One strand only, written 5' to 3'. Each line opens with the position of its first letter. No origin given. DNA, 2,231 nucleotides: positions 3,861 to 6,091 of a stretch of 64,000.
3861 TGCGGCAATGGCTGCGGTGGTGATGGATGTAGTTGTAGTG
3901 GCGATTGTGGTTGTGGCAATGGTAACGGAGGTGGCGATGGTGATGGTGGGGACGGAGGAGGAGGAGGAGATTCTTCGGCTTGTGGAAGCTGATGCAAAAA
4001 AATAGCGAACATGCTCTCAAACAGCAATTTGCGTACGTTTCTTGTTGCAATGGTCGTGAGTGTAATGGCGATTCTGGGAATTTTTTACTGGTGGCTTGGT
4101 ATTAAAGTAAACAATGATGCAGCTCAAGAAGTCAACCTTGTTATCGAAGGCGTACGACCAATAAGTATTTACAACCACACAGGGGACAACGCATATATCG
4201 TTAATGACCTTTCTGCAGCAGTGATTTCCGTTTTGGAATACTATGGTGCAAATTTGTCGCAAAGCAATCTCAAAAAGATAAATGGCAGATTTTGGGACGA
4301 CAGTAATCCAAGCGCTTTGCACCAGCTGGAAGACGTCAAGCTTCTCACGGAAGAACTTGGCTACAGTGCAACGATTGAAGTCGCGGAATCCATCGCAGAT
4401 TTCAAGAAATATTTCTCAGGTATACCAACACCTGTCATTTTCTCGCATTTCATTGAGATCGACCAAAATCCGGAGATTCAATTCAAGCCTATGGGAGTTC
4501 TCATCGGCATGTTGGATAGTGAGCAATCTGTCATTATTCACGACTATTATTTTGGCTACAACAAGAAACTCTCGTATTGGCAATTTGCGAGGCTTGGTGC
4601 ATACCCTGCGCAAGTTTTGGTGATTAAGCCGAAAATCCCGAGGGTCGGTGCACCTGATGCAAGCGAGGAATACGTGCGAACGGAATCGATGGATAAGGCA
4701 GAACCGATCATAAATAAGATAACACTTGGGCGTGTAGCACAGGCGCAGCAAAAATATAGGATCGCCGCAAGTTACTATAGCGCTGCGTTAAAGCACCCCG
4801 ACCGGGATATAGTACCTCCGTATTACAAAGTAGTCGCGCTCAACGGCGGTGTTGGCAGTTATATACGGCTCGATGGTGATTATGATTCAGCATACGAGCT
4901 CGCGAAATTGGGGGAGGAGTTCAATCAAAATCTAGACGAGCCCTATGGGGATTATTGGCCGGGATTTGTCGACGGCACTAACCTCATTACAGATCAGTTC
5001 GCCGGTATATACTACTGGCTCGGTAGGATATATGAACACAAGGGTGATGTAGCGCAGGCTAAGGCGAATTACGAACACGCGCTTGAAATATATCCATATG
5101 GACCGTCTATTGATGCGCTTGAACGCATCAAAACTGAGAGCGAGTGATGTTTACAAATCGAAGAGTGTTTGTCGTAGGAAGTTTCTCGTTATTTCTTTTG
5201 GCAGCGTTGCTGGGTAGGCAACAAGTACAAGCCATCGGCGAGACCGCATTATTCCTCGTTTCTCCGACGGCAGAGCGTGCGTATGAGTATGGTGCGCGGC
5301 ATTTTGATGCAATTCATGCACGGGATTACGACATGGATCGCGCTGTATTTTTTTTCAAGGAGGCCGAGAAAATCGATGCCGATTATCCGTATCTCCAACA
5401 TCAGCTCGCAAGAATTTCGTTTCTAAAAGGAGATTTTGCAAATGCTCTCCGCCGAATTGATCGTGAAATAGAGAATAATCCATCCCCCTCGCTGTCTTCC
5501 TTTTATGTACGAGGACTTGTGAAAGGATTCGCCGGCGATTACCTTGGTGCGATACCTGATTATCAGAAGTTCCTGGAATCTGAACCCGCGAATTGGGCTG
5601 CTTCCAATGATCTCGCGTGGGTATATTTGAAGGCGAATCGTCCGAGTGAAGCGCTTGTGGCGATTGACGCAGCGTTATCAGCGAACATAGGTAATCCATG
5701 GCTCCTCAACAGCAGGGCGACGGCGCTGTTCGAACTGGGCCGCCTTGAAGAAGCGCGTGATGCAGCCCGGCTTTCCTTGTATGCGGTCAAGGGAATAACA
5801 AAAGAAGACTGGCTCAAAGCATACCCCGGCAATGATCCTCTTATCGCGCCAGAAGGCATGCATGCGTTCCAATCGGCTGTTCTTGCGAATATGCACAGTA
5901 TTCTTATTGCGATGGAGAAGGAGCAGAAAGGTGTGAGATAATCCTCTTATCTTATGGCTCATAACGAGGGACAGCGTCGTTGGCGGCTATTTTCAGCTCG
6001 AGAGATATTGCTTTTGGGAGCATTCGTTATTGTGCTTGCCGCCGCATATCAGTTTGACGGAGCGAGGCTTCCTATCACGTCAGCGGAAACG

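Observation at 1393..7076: Candidate TOMM (microcin B17-like) RiPP biosynthetic locus adjacent to the ribosomal-protein operon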

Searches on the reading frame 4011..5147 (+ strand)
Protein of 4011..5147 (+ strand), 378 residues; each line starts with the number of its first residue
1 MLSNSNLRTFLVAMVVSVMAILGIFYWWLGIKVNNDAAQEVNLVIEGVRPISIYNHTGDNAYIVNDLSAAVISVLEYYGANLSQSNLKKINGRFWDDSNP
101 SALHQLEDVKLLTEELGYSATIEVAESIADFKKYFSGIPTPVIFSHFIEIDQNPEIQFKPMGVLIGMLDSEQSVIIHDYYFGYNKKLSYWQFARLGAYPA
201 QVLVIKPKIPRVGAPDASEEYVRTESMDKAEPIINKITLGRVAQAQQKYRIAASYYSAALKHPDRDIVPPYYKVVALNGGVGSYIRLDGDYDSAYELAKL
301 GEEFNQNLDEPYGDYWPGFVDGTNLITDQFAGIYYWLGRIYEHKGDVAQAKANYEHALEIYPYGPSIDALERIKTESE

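Call 3: search_protein_families(library=pfam, proteins=[window:4011-5147:+], max_evalue=0.1)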
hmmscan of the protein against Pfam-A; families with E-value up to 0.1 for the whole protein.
window:4011-5147:+ (378 aa): 9 families
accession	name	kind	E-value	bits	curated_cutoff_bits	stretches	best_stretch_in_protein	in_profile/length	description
PF07719.23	TPR_2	-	1.3e-07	31.6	27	1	332-362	2-32/34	Tetratricopeptide repeat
PF13424.12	TPR_12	-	6.8e-07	29.8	30.1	1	331-361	3-33/77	Tetratricopeptide repeat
PF13181.12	TPR_8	-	1e-06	28.8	25.7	1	332-362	2-32/34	Tetratricopeptide repeat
PF13432.12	TPR_16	-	1.6e-06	28.9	32.7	1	238-294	2-50/65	Tetratricopeptide repeat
PF13428.12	TPR_14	-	1.9e-05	25.3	23.5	1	333-365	3-35/44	Tetratricopeptide repeat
PF00515.34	TPR_1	-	0.00037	20.6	27.8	1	333-362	3-32/34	Tetratricopeptide repeat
PF13174.12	TPR_6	-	0.001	20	26.3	1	334-362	3-31/33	Tetratricopeptide repeat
PF13431.12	TPR_17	-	0.0049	17.5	24.4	0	330-351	12-33/34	Tetratricopeptide repeat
PF13371.12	TPR_9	-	0.027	14.9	35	1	337-371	35-69/73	Tetratricopeptide repeat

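Call 4: search_protein_families(library=ncbifam, proteins=[window:4011-5147:+], max_evalue=0.1)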
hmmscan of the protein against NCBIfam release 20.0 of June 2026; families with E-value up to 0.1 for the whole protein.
window:4011-5147:+ (378 aa): 6 families
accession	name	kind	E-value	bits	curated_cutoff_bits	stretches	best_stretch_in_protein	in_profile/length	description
TIGR02795.1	tol_pal_ybgF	equivalog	0.0017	18.9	90.1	1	334-364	42-72/119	tol-pal system protein YbgF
TIGR02917.1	PEP_TPR_lipo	equivalog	0.0077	14.1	312.2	1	331-362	465-496/899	XrtA/PEP-CTERM system TPR-repeat protein PrsT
TIGR02552.1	LcrH_SycD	equivalog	0.0085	15.8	104.8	0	238-273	57-92/136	SycD/LcrH family type III secretion system chaperone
NF052312.1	T9SS_PorW_SprE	equivalog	0.014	14.1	250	0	333-359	292-318/716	type IX secretion system periplasmic lipoprotein PorW/SprE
NF050136.1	PGL_lacton_Staph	exception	0.032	13.3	500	1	46-111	189-253/341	6-phosphogluconolactonase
NF053779.1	BT3442_fam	equivalog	0.033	12.9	940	0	233-277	224-265/563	BT3442 family protein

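Call 28: search_protein_families(library=pfam, alignment_id=A2, max_evalue=10)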
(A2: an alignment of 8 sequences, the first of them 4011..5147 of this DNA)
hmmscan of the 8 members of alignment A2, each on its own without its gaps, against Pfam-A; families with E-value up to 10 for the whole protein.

A. member 1, window:4011-5147:+ (378 aa): 13 families
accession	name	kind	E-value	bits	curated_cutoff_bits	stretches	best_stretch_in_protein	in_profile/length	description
PF07719.23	TPR_2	-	1.3e-07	31.6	27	2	332-362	2-32/34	Tetratricopeptide repeat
PF13424.12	TPR_12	-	6.8e-07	29.8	30.1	1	331-361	3-33/77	Tetratricopeptide repeat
PF13181.12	TPR_8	-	1e-06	28.8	25.7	1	332-362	2-32/34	Tetratricopeptide repeat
PF13432.12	TPR_16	-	1.6e-06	28.9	32.7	2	238-294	2-50/65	Tetratricopeptide repeat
PF13428.12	TPR_14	-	1.9e-05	25.3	23.5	1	333-365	3-35/44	Tetratricopeptide repeat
PF00515.34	TPR_1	-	0.00037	20.6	27.8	1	333-362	3-32/34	Tetratricopeptide repeat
PF13174.12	TPR_6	-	0.001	20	26.3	1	334-362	3-31/33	Tetratricopeptide repeat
PF13431.12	TPR_17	-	0.0049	17.5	24.4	1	330-351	12-33/34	Tetratricopeptide repeat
PF13371.12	TPR_9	-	0.027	14.9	35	1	337-371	35-69/73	Tetratricopeptide repeat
PF24575.1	TPR_Slam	-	0.19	12.6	35.2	1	227-262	41-76/104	Surface lipoprotein assembly modifier, N-terminal TPR repeats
PF13176.12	TPR_7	-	0.27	11.9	27.9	1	337-360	5-28/36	Tetratricopeptide repeat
PF13374.12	TPR_10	-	0.29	11.7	27.5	1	337-361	8-32/42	Tetratricopeptide repeat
PF14559.12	TPR_19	-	0.5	11.2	25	1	332-361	26-55/68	Tetratricopeptide repeat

B. families by the number of members that match (of 8 scanned): 29 families (the first 25 are shown)
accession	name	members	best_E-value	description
PF07719.23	TPR_2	8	1.5e-14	Tetratricopeptide repeat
PF00515.34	TPR_1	8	1.7e-13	Tetratricopeptide repeat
PF13181.12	TPR_8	8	1.3e-12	Tetratricopeptide repeat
PF13424.12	TPR_12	8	5.3e-09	Tetratricopeptide repeat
PF13414.12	TPR_11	7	3e-07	TPR repeat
PF13428.12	TPR_14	7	8.3e-07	Tetratricopeptide repeat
PF13432.12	TPR_16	5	1.6e-06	Tetratricopeptide repeat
PF13374.12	TPR_10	5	3.7e-05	Tetratricopeptide repeat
PF14559.12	TPR_19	5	0.00018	Tetratricopeptide repeat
PF09976.15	TPR_21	5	0.00083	Tetratricopeptide repeat-like domain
PF13176.12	TPR_7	4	4.9e-08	Tetratricopeptide repeat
PF13174.12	TPR_6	4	4.7e-05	Tetratricopeptide repeat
PF23914.1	TPR_CcmH_CycH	4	7.1e-05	Cytochrome c-type biogenesis protein H TPR domain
PF12385.14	Peptidase_C70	3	0.0011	Papain-like cysteine protease AvrRpt2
PF13431.12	TPR_17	3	0.0049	Tetratricopeptide repeat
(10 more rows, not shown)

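Call 29: search_solved_structures(query=A2, max_evalue=10)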
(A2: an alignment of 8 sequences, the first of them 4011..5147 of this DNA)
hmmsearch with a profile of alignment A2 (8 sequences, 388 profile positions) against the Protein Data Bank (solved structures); distinct sequences matched with E-value up to 10: 216 (the best 60 are shown).
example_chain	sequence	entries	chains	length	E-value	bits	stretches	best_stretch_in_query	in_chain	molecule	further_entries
9qhb_A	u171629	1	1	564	1.7e-54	188.2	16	339-382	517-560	Engineered tetratricopeptide repeat protein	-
8bu0_A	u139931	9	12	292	2.6e-32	115.2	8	339-381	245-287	Consensus tetratricopeptide repeat protein | Crystal structure of an 8-repeat consensus TPR superhelix with Zinc. | Monomer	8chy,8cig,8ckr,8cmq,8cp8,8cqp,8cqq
9qhc_A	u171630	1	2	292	1.2e-30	109.7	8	339-382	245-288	Engineered tetratricopeptide repeat protein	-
7obi_A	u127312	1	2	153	3.3e-26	95.1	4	344-383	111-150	CTPR-rv4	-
9gzg_A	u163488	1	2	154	3.2e-22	82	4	339-382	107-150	Engineered CTPR protein with glutamic acids for conductivity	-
6b85_J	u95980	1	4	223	1.8e-20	76.2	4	340-376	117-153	TMHC4_R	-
2wqh_A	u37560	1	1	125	5.8e-17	64.6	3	339-382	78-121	CTPR3Y3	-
1na0_A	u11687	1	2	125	7.4e-17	64.3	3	339-382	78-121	designed protein CTPR3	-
3kd7_A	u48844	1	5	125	7.7e-17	64.2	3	340-382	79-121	CTPR390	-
8cus_A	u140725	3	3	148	8.5e-17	64.1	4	341-376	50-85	I432-1(NaCl) Chain A | I432-1(Imd) Chain A | I432-1-X3 Chain A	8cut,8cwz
8ch0_A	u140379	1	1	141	8.6e-17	64.1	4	339-374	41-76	Consensus tetratricopeptide repeat protein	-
2fo7_A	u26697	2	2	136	1.1e-16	63.7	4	339-374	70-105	SYNTHETIC CONSENSUS TPR PROTEIN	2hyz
7yeh_B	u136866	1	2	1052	1.4e-16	63.4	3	336-370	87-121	UDP-N-acetylglucosamine--peptide N-acetylglucosaminyltransferase 110 kDa subunit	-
7yea_A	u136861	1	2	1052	1.4e-16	63.4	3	336-370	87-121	UDP-N-acetylglucosamine--peptide N-acetylglucosaminyltransferase 110 kDa subunit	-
7ntf_A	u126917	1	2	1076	1.7e-16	63.1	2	336-370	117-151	Isoform 1 of UDP-N-acetylglucosamine--peptide N-acetylglucosaminyltransferase 110 kDa subu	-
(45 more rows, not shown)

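Call 31: find_homologous_proteins(query=window:4011-5147:+, max_evalue=0.001)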
Query window:4011-5147:+ (378 aa): 5 proteins with E <= 0.001 among 3989 candidates.
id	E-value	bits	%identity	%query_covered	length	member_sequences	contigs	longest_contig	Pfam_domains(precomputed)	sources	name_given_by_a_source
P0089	2.7e-252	855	100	100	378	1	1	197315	PF13424.13,PF13432.13,PF13181.13,PF07719.24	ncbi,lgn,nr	ncbi:tetratricopeptide repeat protein [Candidatus Kaiserbacteria bacterium]|nr:tetratricopeptide rep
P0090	3.6e-105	370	51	89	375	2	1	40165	PF00515.35,PF13424.13,PF13181.13,PF07719.24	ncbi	ncbi:MAG: hypothetical protein AAB804_00870 [Patescibacteria group bacterium]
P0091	1.1e-100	356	47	98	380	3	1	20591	-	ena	-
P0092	5.2e-82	294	40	96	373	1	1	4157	PF00515.35,PF13181.13,PF07719.24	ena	-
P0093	8.7e-79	284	41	94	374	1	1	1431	PF13181.13,PF07719.24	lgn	-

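Call 55: predict_structure(alignment_id=A3)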
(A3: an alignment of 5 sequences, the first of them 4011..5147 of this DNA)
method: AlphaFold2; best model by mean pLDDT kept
length: 378 residues; sequences in the alignment: 5
mean_pLDDT: 73.8   pTM: 0.67
mean pLDDT of the five models: 73.8, 67.1, 66.2, 65.6, 62.8
residues with pLDDT >= 90: 49; 70-90: 205; 50-70: 79; < 50: 45
segments of 3 or more residues with pLDDT < 50: 1-3, 34-40, 52-64, 147-158, 320-325
pLDDT, mean of each block of 10 residues (from residue 1): 62 83 76 48 62 41 57 79 72 64 71 88 87 81 63 47 82 80 79 75 81 53 76 76 75 87 86 86 87 92 66 54 56 92 93 90 83 75
secondary structure, 60 per line:
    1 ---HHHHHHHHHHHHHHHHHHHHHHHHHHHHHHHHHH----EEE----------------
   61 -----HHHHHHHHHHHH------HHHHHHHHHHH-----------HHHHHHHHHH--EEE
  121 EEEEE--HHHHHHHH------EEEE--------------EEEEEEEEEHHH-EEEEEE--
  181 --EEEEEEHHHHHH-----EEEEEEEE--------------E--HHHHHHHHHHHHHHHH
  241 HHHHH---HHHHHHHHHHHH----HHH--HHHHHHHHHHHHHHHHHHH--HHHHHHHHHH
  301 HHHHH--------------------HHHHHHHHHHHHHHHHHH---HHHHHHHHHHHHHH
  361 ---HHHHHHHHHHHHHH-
elements in order: H4-37 E42-44 H66-77 H84-94 H106-115 E118-125 H128-135 E142-145 E160-168 E173-178 E183-188 H189-194 E200-207 H225-245 H249-260 H270-288 H291-305 H326-343 H347-360 H364-377

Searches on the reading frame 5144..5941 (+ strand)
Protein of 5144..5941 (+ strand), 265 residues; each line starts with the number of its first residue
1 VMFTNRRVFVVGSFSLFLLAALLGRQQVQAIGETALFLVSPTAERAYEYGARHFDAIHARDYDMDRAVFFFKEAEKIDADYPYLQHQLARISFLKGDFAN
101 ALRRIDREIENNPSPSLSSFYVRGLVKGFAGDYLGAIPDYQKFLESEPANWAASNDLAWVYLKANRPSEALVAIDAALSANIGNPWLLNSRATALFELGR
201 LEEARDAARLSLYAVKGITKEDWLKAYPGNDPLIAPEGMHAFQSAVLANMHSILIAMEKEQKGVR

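Call 3: search_protein_families(library=pfam, proteins=[window:5144-5941:+], max_evalue=0.1)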
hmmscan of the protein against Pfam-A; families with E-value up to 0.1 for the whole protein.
window:5144-5941:+ (265 aa): 16 families
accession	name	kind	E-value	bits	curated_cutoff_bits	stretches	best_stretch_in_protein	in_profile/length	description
PF14559.12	TPR_19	-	2.8e-15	56.8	25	3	130-180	4-54/68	Tetratricopeptide repeat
PF07719.23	TPR_2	-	3.5e-11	42.7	27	0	154-181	4-31/34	Tetratricopeptide repeat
PF13431.12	TPR_17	-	3.6e-10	39.7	24.4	2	140-171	2-33/34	Tetratricopeptide repeat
PF13432.12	TPR_16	-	1.5e-09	38.5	32.7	1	123-185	3-65/65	Tetratricopeptide repeat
PF00515.34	TPR_1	-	3.6e-08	33.3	27.8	0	187-207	3-23/34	Tetratricopeptide repeat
PF13181.12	TPR_8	-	7e-07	29.4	25.7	0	119-150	3-34/34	Tetratricopeptide repeat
PF13424.12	TPR_12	-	4.8e-06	27.1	30.1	0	187-215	5-33/77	Tetratricopeptide repeat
PF13428.12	TPR_14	-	5.3e-06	27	23.5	0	153-188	3-38/44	Tetratricopeptide repeat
PF12895.13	ANAPC3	-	8e-05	23.3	27.2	0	137-207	9-78/82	Anaphase-promoting complex, cyclosome, subunit 3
PF13371.12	TPR_9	-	0.00011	22.6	35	0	123-150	35-62/73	Tetratricopeptide repeat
PF07721.20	TPR_4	-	0.00035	21.4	27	1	185-209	1-25/26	Tetratricopeptide repeat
PF13429.12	TPR_15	-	0.0062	16.4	26.2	1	119-204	148-233/280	Tetratricopeptide repeat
PF13414.12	TPR_11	-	0.012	15.8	26.8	0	71-90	17-36/42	TPR repeat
PF13374.12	TPR_10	-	0.014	15.9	27.5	0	188-211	5-28/42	Tetratricopeptide repeat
PF24575.1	TPR_Slam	-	0.036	15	35.2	0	123-170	53-100/104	Surface lipoprotein assembly modifier, N-terminal TPR repeats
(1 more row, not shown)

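Call 4: search_protein_families(library=ncbifam, proteins=[window:5144-5941:+], max_evalue=0.1)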
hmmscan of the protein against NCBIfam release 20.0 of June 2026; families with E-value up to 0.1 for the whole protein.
window:5144-5941:+ (265 aa): 16 families
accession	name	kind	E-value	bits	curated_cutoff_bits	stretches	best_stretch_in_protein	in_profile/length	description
TIGR02917.1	PEP_TPR_lipo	equivalog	3.2e-10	38.6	312.2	1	57-207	712-859/899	XrtA/PEP-CTERM system TPR-repeat protein PrsT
NF052415.1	T3SS_chap_SctY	equivalog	3.5e-08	33.9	70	1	144-209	33-101/106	type III secretion apparatus assembly chaperone SctY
NF040959.1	MamA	equivalog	2.3e-07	30.5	200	2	63-173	86-195/204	magnetosome protein MamA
TIGR02521.1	type_IV_pilW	equivalog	1.3e-05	24.9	154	1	59-107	146-194/234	type IV pilus biogenesis/stability protein PilW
NF047371.1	FlcA_CTERM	equivalog_domain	1.6e-05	23.6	300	1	59-113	450-504/646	periplasmic flagellar collar protein FlcA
TIGR02552.1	LcrH_SycD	equivalog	0.00027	20.7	104.8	1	119-208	20-109/136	SycD/LcrH family type III secretion system chaperone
TIGR00990.1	3a0801s09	subfamily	0.00088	18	757.25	0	119-204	333-418/615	mitochondrial import receptor subunit TOM70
NF053607.1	CHU_0125_OmpA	equivalog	0.002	16.7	620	1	119-208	21-110/639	CHU_0125 family OmpA-like outer membrane integrity protein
NF033762.1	social_mot_Tgl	equivalog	0.027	13.8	225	0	131-179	45-94/252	social motility TPR repeat lipoprotein Tgl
NF047507.1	TPR_BatC_Lepto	exception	0.028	13.9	175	1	70-165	46-144/214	TPR repeat-containing protein BatC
NF033758.1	gliding_GltE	equivalog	0.043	12.8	225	0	57-105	231-279/411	adventurous gliding motility TPR repeat lipoprotein GltE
TIGR03939.1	PGA_TPR_OMP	equivalog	0.044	12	366.65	0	129-205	407-483/800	poly-beta-1,6 N-acetyl-D-glucosamine export porin PgaA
NF033920.0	C39_PA2778_fam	equivalog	0.067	12.6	150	1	136-209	175-248/255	PA2778 family cysteine peptidase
NF008391.2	PRK11189.1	equivalog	0.072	12.6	250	0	120-206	68-154/297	lipoprotein NlpI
NF002725.1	PRK02603.1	equivalog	0.073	13.1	143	0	120-200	38-121/173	photosystem I assembly protein Ycf3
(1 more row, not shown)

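Call 57: find_related_loci(query=A4, collection=metagenome_contigs, flank=10000)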
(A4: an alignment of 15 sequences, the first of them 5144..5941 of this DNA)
Query A4 (265 aa) in metagenome_contigs; peptide patterns used: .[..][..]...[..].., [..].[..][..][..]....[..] (x = any residue, [..] = any of these).
490 stretches matched a pattern; 404 encode a relative of the query (tblastn E <= 1e-3); the best 80 are kept; 80 distinct loci.
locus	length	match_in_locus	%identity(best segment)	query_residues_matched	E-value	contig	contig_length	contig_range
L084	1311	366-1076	57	29-265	2e-98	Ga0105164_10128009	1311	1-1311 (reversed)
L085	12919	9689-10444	57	10-265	2e-83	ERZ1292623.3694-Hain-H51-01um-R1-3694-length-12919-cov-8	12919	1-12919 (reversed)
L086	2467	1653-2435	47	4-264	2e-74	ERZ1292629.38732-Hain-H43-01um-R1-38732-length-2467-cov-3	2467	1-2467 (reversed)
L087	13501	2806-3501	51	33-265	4e-72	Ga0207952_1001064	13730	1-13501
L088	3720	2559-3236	51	31-256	9e-72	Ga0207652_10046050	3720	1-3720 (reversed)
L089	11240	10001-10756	49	10-260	3e-71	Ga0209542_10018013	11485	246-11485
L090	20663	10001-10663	52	41-261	7e-71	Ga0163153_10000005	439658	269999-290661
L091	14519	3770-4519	46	16-265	4e-70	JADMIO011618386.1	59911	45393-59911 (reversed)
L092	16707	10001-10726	47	8-253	3e-69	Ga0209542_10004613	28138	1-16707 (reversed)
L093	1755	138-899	45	7-257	7e-72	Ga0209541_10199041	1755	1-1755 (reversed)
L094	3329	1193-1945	48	8-265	4e-69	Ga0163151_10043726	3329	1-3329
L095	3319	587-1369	43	1-257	6e-69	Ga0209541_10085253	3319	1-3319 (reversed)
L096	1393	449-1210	47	1-257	9e-73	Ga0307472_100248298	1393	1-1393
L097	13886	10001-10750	46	4-253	9e-71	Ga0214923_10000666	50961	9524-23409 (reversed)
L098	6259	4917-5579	51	33-253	3e-68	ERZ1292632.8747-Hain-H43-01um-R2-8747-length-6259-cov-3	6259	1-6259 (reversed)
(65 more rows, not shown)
